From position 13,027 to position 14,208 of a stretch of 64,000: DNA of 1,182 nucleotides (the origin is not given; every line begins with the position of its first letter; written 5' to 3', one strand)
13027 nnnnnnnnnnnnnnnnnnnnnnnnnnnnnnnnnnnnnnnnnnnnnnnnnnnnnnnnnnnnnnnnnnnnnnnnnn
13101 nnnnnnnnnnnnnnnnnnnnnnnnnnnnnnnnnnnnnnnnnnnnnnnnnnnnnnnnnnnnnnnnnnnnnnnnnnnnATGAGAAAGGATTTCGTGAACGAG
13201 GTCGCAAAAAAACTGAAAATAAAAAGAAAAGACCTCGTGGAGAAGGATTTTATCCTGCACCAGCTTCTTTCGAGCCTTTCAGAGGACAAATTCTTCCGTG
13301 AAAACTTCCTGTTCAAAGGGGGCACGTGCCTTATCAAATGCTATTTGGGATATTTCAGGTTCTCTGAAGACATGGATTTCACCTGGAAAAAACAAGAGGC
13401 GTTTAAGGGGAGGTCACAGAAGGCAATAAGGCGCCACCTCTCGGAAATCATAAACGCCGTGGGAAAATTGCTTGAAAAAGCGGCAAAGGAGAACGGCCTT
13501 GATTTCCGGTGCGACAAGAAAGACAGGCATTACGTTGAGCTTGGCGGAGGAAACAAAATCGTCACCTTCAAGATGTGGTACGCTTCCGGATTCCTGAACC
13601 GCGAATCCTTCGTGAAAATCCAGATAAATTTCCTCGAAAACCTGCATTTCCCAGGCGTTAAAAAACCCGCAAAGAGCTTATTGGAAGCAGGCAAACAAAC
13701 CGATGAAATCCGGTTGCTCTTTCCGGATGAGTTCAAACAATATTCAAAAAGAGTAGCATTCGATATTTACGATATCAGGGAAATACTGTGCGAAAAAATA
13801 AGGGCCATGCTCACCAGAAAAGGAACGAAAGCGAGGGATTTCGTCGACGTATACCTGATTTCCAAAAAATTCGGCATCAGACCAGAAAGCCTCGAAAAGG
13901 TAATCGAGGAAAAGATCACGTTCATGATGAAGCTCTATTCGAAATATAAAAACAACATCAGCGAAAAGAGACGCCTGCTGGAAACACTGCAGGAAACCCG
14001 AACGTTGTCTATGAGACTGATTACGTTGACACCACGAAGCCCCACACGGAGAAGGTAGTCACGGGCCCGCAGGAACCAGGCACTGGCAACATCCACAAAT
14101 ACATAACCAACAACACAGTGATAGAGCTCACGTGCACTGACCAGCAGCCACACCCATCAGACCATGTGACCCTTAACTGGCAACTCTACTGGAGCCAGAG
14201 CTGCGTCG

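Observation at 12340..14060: Low-GC AbiEi/AbiEii cassette fused abruptly to a 5'-truncated giant surface-protein gene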

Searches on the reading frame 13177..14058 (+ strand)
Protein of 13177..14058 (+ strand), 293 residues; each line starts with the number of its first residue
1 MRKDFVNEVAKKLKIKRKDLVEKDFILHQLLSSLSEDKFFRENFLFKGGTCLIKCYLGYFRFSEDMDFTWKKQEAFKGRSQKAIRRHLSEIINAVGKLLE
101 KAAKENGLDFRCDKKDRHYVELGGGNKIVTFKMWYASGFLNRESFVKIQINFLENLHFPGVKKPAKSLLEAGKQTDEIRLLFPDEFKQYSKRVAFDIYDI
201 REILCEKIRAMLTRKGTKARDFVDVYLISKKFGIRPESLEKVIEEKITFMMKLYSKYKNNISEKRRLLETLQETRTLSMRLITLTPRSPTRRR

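Call 6: search_protein_families(library=pfam, proteins=[window:13177-14058:+], max_evalue=0.01)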
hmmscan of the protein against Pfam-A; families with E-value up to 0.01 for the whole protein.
window:13177-14058:+ (293 aa): 1 family
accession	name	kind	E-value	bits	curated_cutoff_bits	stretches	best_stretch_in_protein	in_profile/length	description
PF08843.17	AbiEii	-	6.6e-27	95.4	22.5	1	31-252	3-191/238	Nucleotidyl transferase AbiEii toxin, Type IV TA system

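Call 7: find_encoding_contigs(protein=window:13177-14055:+, flank=10000, max_places=10)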
Protein window:13177-14055:+ (293 aa): no gene with exactly this product is on record in the collection.

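Call 8: find_homologous_proteins(query=window:13177-14055:+)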
Query window:13177-14055:+ (293 aa): 2985 proteins with E <= 0.001 among 8000 candidates; the best 120 are listed.
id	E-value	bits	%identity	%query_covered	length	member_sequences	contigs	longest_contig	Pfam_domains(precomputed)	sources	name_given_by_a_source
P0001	1.7e-188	643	100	100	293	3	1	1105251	PF08843.18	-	-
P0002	7.7e-136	470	79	92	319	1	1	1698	PF08843.18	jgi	jgi:predicted nucleotidyltransferase component of viral defense system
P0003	7.2e-112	391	64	92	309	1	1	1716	PF08843.18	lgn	-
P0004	9.2e-111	388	65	92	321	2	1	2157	PF08843.18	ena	-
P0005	1.2e-109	384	65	92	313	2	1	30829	PF08843.18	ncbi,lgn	-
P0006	1.6e-109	384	63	92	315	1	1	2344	PF08843.18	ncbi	-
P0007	2.7e-109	383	63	92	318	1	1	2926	PF08843.18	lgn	-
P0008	8.0e-109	381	63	88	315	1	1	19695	PF08843.18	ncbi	-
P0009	8.5e-109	381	63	91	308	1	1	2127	PF08843.18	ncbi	-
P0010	9.4e-109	381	63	89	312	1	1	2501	PF08843.18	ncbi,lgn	-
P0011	9.9e-109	381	63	92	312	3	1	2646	PF08843.18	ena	-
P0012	1.0e-108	381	63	92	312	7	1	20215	PF08843.18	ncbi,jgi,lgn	-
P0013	2.6e-108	380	63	89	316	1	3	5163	PF08843.18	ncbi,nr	ncbi:MAG: nucleotidyl transferase AbiEii/AbiGii toxin family protein [Nanoarchaeota archaeon]|nr:nuc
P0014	3.3e-108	379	63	92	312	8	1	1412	PF08843.18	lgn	-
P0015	5.7e-108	379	63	92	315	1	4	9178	PF08843.18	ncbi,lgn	-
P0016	8.7e-108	378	63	92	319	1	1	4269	PF08843.18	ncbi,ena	-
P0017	1.1e-107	378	63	92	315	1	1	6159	PF08843.18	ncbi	-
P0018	1.3e-107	377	63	92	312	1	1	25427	PF08843.18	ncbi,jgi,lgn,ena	-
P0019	1.4e-107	377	63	92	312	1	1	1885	PF08843.18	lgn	-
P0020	8.9e-107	375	62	92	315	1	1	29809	PF08843.18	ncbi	ncbi:MAG: nucleotidyl transferase AbiEii/AbiGii toxin family protein [Nanoarchaeota archaeon]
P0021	1.1e-106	374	62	92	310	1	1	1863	PF08843.18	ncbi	-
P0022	1.4e-106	374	63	92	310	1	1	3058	PF08843.18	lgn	-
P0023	1.8e-106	374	62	92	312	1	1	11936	PF08843.18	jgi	-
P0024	1.9e-106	374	63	92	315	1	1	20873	PF08843.18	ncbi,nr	ncbi:MAG: nucleotidyl transferase AbiEii/AbiGii toxin family protein [Candidatus Aenigmarchaeota arc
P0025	3.3e-106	373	62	92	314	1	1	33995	PF08843.18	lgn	-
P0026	4.6e-106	372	62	92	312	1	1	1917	PF08843.18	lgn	-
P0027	6.4e-106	372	60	92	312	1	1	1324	PF08843.18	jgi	-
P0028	1.1e-105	371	62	92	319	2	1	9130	PF08843.18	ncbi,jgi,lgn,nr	ncbi:nucleotidyl transferase AbiEii/AbiGii toxin family protein [archaeon]|nr:MAG: nucleotidyl trans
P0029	1.4e-105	371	61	92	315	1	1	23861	PF08843.18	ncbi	-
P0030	1.6e-105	370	63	92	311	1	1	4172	PF08843.18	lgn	-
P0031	1.7e-105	370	62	91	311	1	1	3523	PF08843.18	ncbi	-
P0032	2.0e-105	370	61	92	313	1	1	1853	PF08843.18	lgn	-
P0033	3.3e-105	369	62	92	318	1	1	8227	PF08843.18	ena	-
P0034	4.8e-105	369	63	92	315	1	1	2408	PF08843.18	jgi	-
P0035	6.0e-105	369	58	99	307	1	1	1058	PF08843.18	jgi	jgi:predicted nucleotidyltransferase component of viral defense system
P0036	9.0e-105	368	59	92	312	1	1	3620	PF08843.18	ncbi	-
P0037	9.1e-105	368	61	92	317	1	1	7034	PF08843.18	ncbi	-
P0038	1.7e-104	367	63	92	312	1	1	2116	PF08843.18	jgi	jgi:predicted nucleotidyltransferase component of viral defense system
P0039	2.0e-104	367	61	92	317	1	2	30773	PF08843.18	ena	-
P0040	7.9e-104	365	61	91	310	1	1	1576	PF08843.18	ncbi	-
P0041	8.7e-104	365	61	91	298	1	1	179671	PF08843.18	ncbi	-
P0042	1.3e-103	364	62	89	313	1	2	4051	PF08843.18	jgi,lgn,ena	-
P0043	3.0e-103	363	61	92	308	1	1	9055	PF08843.18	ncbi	-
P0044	1.0e-102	361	61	91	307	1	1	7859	PF08843.18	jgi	jgi:predicted nucleotidyltransferase component of viral defense system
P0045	1.3e-102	361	61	92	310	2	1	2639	PF08843.18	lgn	-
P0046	1.7e-102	361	62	92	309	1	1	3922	PF08843.18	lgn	-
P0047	6.9e-102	359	59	92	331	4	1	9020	PF08843.18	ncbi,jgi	ncbi:MAG: nucleotidyl transferase AbiEii/AbiGii toxin family protein [Candidatus Micrarchaeia archae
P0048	9.4e-102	358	59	92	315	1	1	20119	PF08843.18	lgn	-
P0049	9.4e-102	358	63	86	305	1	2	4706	PF08843.18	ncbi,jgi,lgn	-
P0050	1.1e-101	358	62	89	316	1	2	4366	PF08843.18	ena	-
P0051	2.9e-101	357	60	91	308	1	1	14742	PF08843.18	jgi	jgi:predicted nucleotidyltransferase component of viral defense system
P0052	2.3e-100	354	62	88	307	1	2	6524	PF08843.18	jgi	jgi:predicted nucleotidyltransferase component of viral defense system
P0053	5.5e-100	352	58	92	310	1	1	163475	PF08843.18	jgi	-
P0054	1.1e-99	351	59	91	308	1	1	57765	PF08843.18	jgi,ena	-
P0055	2.0e-99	351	60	92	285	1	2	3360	PF08843.18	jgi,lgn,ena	-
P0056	2.3e-99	350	60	92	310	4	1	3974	PF08843.18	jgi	jgi:predicted nucleotidyltransferase component of viral defense system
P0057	3.2e-99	350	60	92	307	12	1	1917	PF08843.18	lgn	-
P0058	4.0e-99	350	59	92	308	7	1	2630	PF08843.18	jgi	-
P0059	9.2e-99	348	58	91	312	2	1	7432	PF08843.18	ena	-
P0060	1.7e-98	348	60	92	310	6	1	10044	PF08843.18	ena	-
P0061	2.1e-98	347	62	88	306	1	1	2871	PF08843.18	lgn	-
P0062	2.3e-98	347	60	92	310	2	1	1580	PF08843.18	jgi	jgi:predicted nucleotidyltransferase component of viral defense system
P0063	2.4e-98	347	59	92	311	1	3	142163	PF08843.18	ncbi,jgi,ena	-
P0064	2.6e-98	347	58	92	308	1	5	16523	PF08843.18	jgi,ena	-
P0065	4.7e-98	346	59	92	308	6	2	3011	PF08843.18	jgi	jgi:predicted nucleotidyltransferase component of viral defense system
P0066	4.7e-98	346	59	91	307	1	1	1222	PF08843.18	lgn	-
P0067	5.2e-98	346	58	91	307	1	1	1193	PF08843.18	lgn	-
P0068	5.5e-98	346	60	92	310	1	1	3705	PF08843.18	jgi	jgi:predicted nucleotidyltransferase component of viral defense system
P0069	5.8e-98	346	59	92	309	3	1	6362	PF08843.18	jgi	jgi:predicted nucleotidyltransferase component of viral defense system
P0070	8.3e-98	345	60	92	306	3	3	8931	PF08843.18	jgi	jgi:predicted nucleotidyltransferase component of viral defense system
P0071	8.7e-98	345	57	92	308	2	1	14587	PF08843.18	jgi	jgi:predicted nucleotidyltransferase component of viral defense system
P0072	9.0e-98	345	57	92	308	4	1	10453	PF08843.18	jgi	-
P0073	9.2e-98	345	58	92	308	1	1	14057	PF08843.18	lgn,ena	-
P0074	9.2e-98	345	60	92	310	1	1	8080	PF08843.18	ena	-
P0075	1.1e-97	345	58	92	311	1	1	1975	PF08843.18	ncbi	-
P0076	1.1e-97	345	60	92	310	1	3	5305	PF08843.18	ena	-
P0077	1.2e-97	345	59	92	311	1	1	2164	PF08843.18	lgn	-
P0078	1.8e-97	344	60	92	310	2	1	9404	PF08843.18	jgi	-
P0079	1.9e-97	344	58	90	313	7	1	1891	PF08843.18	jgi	jgi:predicted nucleotidyltransferase component of viral defense system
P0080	2.0e-97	344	57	92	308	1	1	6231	PF08843.18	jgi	-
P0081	2.5e-97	344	59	92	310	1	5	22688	PF08843.18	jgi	-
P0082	2.8e-97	343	60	92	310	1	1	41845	PF08843.18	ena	-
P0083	3.0e-97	343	59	92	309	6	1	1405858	PF08843.18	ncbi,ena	-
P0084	3.4e-97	343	58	92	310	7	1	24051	PF08843.18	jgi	jgi:predicted nucleotidyltransferase component of viral defense system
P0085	3.7e-97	343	59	92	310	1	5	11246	PF08843.18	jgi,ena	-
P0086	3.7e-97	343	59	92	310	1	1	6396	PF08843.18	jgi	-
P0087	4.1e-97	343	59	92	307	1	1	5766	PF08843.18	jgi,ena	-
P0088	4.5e-97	343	57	92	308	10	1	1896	PF08843.18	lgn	-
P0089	4.8e-97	343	59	92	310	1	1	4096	PF08843.18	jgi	-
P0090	5.0e-97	343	58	90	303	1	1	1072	PF08843.18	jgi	-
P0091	6.7e-97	342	59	92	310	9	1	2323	PF08843.18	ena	-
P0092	7.1e-97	342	59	91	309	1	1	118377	PF08843.18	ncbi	-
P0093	8.1e-97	342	58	92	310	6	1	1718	PF08843.18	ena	-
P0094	8.6e-97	342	58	92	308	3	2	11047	PF08843.18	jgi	jgi:predicted nucleotidyltransferase component of viral defense system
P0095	9.0e-97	342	59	92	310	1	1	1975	PF08843.18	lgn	-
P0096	9.3e-97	342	58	92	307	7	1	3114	PF08843.18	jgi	-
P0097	9.3e-97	342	59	92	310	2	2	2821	PF08843.18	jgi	jgi:predicted nucleotidyltransferase component of viral defense system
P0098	9.6e-97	342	58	92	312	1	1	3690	PF08843.18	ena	-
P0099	9.7e-97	342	59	92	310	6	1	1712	PF08843.18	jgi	-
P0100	1.0e-96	342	58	92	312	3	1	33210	PF08843.18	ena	-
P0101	1.2e-96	341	58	92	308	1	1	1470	PF08843.18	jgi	-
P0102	1.3e-96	341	60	91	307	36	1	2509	PF08843.18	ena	-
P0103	1.3e-96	341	56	96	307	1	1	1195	PF08843.18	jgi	jgi:predicted nucleotidyltransferase component of viral defense system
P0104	1.4e-96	341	60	92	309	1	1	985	PF08843.18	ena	-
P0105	1.5e-96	341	58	92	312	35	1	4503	PF08843.18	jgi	jgi:predicted nucleotidyltransferase component of viral defense system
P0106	1.5e-96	341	59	92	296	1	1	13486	PF08843.18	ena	-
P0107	1.7e-96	341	57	92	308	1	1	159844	PF08843.18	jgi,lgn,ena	-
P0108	1.7e-96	341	59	91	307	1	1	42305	PF08843.18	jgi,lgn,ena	-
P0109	1.7e-96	341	56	96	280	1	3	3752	PF08843.18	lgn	-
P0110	1.8e-96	341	59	92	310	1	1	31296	PF08843.18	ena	-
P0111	1.9e-96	341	59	92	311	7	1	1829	PF08843.18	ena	-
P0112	1.9e-96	341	58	92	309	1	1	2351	PF08843.18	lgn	-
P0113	2.0e-96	341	58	92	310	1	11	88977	PF08843.18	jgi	jgi:predicted nucleotidyltransferase component of viral defense system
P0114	2.2e-96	341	59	92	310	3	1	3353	PF08843.18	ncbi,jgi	ncbi:MAG: nucleotidyl transferase AbiEii/AbiGii toxin family protein [Candidatus Bathyarchaeia archa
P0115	2.8e-96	340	60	92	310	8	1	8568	PF08843.18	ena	-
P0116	3.1e-96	340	58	92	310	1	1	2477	PF08843.18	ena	-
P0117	3.4e-96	340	57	92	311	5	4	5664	PF08843.18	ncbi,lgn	-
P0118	3.4e-96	340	59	92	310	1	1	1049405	PF08843.18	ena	-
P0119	3.6e-96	340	58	92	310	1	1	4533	PF08843.18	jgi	jgi:predicted nucleotidyltransferase component of viral defense system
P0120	3.8e-96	340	59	90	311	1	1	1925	PF08843.18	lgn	-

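Call 10: list_cluster_members(proteins=[P0001, P0002])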
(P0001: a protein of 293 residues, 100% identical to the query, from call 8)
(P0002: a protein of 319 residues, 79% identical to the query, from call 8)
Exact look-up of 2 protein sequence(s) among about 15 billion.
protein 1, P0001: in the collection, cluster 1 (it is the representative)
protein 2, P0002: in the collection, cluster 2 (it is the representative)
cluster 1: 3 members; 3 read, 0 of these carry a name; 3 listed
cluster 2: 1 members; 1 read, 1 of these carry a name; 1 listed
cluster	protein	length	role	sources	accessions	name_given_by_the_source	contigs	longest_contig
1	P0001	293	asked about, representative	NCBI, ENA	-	-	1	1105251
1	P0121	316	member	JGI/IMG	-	-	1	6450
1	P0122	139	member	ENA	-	-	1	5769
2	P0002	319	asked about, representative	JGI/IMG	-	predicted nucleotidyltransferase component of viral defense system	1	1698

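Call 12: find_encoding_contigs(protein=P0121, flank=10000, max_places=10)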
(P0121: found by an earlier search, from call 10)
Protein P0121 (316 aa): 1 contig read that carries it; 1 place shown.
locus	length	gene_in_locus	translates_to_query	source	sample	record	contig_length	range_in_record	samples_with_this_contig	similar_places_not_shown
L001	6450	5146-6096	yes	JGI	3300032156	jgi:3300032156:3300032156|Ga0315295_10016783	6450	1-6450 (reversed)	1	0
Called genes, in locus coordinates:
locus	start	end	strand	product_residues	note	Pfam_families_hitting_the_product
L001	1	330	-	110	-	?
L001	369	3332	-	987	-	PF18780:HNH_repeat (faint), PF02482:Ribosomal_S30AE (faint), PF13489:Methyltransf_23 (weak)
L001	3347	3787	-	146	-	PF02245:Pur_DNA_glyco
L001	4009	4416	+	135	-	PF01022:HTH_5 (weak), PF08279:HTH_11 (weak), PF12840:HTH_20 (weak)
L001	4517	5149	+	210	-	-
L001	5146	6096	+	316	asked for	PF08843:AbiEii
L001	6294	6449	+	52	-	?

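Call 13: find_encoding_contigs(protein=P0122, flank=10000, max_places=10)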
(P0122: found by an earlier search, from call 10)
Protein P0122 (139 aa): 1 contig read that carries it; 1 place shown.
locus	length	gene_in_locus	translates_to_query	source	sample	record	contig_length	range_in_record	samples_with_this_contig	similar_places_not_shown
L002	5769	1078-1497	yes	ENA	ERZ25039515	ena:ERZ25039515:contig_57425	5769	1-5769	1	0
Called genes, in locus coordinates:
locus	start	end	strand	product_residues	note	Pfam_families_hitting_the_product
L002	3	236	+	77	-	?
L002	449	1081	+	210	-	-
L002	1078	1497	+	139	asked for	PF08843:AbiEii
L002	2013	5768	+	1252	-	?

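Call 19: find_related_loci(query=P0121, collection=metagenome_contigs, flank=10000)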
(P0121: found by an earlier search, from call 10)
Query P0121 (316 aa) in metagenome_contigs; peptide patterns used: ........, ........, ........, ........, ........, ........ (x = any residue, [..] = any of these).
157 stretches matched a pattern; 70 encode a relative of the query (tblastn E <= 1e-3); 70 distinct loci.
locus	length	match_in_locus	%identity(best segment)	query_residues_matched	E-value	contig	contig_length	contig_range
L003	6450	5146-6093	100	1-316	0e+0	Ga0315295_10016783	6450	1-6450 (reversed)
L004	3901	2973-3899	82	1-305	1e-172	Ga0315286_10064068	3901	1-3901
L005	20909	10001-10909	58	1-306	2e-116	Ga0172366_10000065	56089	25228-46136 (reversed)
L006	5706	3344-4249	59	1-306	5e-116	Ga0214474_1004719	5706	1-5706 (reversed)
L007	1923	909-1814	59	1-306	2e-123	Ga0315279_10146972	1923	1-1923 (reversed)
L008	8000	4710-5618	59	1-307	2e-115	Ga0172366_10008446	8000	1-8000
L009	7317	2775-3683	59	1-307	2e-115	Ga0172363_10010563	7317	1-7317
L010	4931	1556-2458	58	1-305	5e-115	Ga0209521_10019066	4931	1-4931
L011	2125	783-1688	58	1-306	7e-121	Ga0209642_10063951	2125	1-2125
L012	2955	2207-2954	98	1-293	1e-117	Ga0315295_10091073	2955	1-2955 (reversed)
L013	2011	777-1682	57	1-306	1e-120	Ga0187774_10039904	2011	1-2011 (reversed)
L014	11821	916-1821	58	1-306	1e-113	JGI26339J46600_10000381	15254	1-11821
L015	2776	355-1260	58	1-306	1e-117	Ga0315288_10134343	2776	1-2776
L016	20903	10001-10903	59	1-305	2e-113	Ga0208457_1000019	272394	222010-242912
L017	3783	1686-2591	59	1-306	2e-115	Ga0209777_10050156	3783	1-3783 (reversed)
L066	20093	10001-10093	84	283-313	3e-11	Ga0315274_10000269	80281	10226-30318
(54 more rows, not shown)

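Call 36: search_protein_families(library=pfam, proteins=[L066:7830-8729:+, L066:8705-9475:+, L066:9468-9935:+, L066:9949-10302:+, L066:10510-12600:+], max_evalue=0.01)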
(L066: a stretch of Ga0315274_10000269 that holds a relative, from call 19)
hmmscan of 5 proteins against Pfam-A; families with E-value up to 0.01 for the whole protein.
L066:7830-8729:+ (300 aa): 0 families

L066:8705-9475:+ (257 aa): 3 families
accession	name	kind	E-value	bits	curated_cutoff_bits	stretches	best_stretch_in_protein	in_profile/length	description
PF01909.29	NTP_transf_2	-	3.8e-06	27.6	21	1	161-217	7-47/93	Nucleotidyltransferase domain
PF18765.7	Polbeta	-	8e-06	26.4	26.9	1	165-242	10-89/93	Polymerase beta, Nucleotidyltransferase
PF22600.2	MTPAP-like_central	-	0.0053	17.3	27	1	140-218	14-71/139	Poly(A) RNA polymerase, mitochondrial-like, central palm domain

L066:9468-9935:+ (156 aa): 1 family
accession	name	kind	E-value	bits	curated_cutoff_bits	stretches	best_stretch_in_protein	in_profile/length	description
PF05168.19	HEPN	-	5.1e-07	30.3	22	1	28-130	4-112/117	HEPN domain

L066:9949-10302:+ (118 aa): 0 families

L066:10510-12600:+ (697 aa): 0 families
